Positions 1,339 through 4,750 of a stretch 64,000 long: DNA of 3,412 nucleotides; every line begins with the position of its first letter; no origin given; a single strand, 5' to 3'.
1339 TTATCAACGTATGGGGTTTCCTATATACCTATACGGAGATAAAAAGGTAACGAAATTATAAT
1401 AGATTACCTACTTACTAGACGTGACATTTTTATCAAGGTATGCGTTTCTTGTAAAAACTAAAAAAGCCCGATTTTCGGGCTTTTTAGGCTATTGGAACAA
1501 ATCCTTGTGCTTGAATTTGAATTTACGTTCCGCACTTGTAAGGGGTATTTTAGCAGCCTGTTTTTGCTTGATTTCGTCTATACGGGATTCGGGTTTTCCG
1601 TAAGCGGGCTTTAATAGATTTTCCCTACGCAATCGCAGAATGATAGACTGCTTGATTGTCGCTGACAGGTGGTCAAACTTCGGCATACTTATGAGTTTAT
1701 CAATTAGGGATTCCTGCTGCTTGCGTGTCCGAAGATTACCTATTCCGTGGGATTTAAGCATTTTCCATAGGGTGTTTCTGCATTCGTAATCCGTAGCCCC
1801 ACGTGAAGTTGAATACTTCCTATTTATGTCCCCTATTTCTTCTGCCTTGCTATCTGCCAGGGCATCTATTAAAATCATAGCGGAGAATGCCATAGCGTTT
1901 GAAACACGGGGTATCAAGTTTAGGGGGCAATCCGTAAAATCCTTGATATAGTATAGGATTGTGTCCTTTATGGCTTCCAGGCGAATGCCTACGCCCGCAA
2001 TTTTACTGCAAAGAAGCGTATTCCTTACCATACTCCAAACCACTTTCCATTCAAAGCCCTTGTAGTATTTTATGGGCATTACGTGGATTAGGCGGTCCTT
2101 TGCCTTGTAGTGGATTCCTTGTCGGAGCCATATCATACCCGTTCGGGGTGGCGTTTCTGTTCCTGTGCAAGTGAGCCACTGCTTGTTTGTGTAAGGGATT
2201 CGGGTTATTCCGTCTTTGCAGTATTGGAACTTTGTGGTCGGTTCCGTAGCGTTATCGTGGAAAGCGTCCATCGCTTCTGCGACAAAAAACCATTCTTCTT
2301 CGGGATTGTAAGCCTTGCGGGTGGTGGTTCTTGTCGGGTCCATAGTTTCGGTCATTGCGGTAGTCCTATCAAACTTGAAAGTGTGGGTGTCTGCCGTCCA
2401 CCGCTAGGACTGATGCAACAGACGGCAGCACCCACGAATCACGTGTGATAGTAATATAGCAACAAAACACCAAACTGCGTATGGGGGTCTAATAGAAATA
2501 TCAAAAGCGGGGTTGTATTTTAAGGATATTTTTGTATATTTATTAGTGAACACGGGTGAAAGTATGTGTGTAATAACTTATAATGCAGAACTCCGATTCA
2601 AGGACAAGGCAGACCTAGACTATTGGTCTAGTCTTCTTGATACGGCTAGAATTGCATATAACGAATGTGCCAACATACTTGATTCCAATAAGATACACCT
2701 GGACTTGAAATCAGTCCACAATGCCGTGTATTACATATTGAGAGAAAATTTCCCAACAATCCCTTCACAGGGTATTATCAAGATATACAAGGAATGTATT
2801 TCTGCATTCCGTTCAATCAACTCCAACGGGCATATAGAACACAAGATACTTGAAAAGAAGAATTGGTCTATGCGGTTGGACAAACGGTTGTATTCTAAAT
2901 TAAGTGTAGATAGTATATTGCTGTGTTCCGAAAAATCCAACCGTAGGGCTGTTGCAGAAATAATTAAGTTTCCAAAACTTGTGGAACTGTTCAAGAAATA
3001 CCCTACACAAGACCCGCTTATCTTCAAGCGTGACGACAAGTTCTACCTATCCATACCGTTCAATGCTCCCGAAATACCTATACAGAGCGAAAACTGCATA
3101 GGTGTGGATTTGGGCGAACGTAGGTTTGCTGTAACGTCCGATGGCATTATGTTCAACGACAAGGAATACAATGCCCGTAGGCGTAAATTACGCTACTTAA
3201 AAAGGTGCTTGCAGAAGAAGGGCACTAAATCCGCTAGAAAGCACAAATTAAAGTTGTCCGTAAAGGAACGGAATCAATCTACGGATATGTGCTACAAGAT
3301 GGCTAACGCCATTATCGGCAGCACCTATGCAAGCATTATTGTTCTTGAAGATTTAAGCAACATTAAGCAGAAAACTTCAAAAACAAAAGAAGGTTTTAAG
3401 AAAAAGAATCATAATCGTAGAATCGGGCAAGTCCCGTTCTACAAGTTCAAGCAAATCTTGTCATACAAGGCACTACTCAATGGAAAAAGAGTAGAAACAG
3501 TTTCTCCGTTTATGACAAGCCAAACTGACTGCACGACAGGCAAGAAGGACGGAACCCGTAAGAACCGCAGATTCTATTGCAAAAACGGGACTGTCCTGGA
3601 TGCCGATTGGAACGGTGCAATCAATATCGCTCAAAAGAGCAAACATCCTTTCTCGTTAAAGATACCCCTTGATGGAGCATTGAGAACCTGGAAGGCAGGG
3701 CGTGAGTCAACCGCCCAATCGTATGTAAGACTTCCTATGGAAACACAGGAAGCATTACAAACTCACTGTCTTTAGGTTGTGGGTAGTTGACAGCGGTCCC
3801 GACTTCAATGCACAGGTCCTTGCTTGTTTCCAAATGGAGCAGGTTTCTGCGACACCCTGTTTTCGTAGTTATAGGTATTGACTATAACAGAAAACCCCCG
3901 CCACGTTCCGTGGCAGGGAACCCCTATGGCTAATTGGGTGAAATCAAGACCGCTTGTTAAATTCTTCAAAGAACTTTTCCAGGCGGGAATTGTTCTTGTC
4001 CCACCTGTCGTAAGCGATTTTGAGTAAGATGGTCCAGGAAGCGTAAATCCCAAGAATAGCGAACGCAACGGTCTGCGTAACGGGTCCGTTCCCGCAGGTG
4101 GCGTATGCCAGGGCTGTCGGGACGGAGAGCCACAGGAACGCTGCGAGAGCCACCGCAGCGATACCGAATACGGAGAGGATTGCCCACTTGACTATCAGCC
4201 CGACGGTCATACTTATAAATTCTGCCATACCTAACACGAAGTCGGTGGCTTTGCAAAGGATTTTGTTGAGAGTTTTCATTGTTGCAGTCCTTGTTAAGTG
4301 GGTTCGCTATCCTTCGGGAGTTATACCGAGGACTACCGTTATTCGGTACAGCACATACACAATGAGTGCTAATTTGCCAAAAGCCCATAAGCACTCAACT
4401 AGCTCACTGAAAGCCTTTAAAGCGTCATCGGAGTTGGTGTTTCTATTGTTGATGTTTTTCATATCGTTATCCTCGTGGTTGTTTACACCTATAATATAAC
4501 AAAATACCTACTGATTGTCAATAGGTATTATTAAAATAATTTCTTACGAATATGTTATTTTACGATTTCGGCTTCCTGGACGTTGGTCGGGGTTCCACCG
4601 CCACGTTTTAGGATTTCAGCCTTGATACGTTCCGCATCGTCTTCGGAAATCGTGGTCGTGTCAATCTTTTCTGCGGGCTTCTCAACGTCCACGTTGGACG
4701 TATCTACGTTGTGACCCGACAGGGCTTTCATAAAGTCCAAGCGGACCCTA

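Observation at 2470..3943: Catalytically intact TnpB with a degenerate zinc finger, inserted antiparallel between phage genes and driven by a phage-type promoter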

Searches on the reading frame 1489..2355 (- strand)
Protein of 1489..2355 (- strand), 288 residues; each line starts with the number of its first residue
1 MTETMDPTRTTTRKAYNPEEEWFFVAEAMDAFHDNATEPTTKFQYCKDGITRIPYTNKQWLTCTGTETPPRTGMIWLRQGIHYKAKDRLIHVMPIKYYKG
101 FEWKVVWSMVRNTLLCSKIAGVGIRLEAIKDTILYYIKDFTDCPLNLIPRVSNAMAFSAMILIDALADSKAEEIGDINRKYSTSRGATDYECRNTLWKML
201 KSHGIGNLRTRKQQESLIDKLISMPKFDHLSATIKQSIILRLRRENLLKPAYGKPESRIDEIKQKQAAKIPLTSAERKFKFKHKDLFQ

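Call 16: find_related_loci(query=window:1489-2355:-, collection=viral_contigs, flank=8000)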
Query window:1489-2355:- (288 aa) in viral_contigs; peptide patterns used: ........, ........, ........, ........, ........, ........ (x = any residue, [..] = any of these).
9 stretches matched a pattern; 6 encode a relative of the query (tblastn E <= 1e-3); 6 distinct loci.
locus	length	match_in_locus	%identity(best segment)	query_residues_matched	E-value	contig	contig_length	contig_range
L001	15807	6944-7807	84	1-288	9e-168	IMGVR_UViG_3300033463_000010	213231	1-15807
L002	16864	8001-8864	84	1-288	9e-168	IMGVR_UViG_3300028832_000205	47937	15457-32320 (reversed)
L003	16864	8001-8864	84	1-288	9e-168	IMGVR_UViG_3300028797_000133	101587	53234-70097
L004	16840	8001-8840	59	8-287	6e-123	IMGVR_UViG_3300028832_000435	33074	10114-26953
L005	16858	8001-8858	56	1-288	2e-108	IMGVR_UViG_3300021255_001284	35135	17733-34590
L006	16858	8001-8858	47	1-288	4e-84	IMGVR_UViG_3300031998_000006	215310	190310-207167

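Call 66: search_protein_families(library=phrogs, proteins=[window:1489-2355:-, L002:5915-6766:+], max_evalue=0.001)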
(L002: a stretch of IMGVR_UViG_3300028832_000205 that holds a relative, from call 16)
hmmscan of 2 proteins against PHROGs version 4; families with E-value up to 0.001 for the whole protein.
window:1489-2355:- (288 aa): 0 families

L002:5915-6766:+ (283 aa): 6 families
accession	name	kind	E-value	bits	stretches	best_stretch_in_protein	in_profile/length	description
phrog_30451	-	unknown function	7e-21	75.9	1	6-282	7-279/287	-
phrog_2319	-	unknown function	1.5e-11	45.2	1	173-282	289-396/399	-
phrog_27218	-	unknown function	1.7e-06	29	1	199-281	107-188/192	-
phrog_3931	-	unknown function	7.2e-05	23.8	1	15-53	23-56/59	-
phrog_4046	-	unknown function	0.00027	21.5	1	21-105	49-133/301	-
phrog_6060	-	transcription regulation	0.00044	21.1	0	20-37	36-53/61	anti-termination protein Q-like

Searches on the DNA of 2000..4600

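Call 15: search_rna_families(source=window, start=2000, end=4600, threshold=evalue, max_evalue=1)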
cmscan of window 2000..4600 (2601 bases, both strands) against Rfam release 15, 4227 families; matches with E-value up to 1: 0.
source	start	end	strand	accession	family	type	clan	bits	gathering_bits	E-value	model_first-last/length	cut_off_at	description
